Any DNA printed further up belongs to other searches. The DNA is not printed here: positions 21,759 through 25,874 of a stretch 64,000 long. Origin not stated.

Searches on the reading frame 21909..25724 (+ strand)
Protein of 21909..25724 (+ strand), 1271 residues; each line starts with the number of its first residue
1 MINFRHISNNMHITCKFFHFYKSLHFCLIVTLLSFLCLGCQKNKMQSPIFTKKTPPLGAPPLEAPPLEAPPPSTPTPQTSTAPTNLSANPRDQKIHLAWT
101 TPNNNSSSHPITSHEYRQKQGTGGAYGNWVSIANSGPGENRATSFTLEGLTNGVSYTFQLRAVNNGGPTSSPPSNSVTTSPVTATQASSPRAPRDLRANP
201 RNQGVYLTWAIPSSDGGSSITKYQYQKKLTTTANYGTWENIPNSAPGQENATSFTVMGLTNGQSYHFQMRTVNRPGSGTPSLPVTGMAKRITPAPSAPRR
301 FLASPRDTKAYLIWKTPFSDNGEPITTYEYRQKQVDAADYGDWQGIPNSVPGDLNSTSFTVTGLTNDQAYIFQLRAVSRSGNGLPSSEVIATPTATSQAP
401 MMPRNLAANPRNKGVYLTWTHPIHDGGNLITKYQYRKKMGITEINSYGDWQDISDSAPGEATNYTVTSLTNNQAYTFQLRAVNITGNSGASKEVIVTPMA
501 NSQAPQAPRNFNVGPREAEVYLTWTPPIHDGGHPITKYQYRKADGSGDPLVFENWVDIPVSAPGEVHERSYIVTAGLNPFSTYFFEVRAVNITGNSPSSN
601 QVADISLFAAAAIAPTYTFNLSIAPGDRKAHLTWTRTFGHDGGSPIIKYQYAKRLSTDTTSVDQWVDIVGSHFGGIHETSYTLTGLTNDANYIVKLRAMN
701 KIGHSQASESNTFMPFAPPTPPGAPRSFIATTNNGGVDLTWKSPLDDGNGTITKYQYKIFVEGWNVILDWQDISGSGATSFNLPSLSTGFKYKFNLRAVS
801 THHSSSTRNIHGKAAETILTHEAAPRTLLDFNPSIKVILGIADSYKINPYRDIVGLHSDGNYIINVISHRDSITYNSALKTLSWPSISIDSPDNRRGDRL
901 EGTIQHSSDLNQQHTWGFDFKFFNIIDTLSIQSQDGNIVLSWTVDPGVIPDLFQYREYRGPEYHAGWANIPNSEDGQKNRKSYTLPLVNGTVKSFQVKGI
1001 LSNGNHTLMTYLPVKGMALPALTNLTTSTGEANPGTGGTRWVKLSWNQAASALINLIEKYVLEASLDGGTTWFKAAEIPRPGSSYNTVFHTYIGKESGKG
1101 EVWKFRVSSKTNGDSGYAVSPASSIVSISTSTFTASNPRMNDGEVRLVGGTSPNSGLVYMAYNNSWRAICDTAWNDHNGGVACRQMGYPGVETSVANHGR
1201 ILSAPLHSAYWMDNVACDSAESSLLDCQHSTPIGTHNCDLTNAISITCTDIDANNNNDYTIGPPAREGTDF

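Call 6: search_protein_families(library=pfam, proteins=[window:21909-25724:+])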
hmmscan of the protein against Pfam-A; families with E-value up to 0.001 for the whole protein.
window:21909-25724:+ (1271 aa): 10 families
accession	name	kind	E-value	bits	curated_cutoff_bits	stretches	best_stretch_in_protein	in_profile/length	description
PF00041.27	fn3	-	2.7e-67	223.4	25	7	192-285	2-82/84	Fibronectin type III domain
PF25059.1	FN3_DSCAM-DSCAML_C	-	1.3e-21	77.1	39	0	215-281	15-74/89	DSCAM/DSCAML C-terminal Fn3-like domain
PF00530.23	SRCR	-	1.2e-19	70.9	26.1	1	1148-1249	1-100/100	Scavenger receptor cysteine-rich domain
PF16656.11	Pur_ac_phosph_N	-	7.1e-18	65.4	30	0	307-388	12-87/93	Purple acid Phosphatase, N-terminal domain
PF01108.23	Tissue_fac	-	1.6e-09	38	27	0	184-272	16-99/107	Tissue factor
PF10179.15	NDNF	-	1.4e-07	32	27.3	0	457-487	84-114/127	Neuron-derived neurotrophic factor, first Fn(III) domain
PF16323.11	DUF4959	-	3e-06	27.9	32.9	0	397-498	16-106/106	Domain of unknown function (DUF4959)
PF15494.11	SRCR_2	-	3.1e-06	28.2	27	1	1158-1197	8-47/99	Scavenger receptor cysteine-rich domain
PF24489.1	Ig_J_second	-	7.1e-06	26.5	27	0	575-596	63-84/105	Tip attachment protein J second Ig-like domain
PF24058.1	DUF7359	-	0.00055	20.1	27.5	0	328-389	59-120/123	Domain of unknown function (DUF7359)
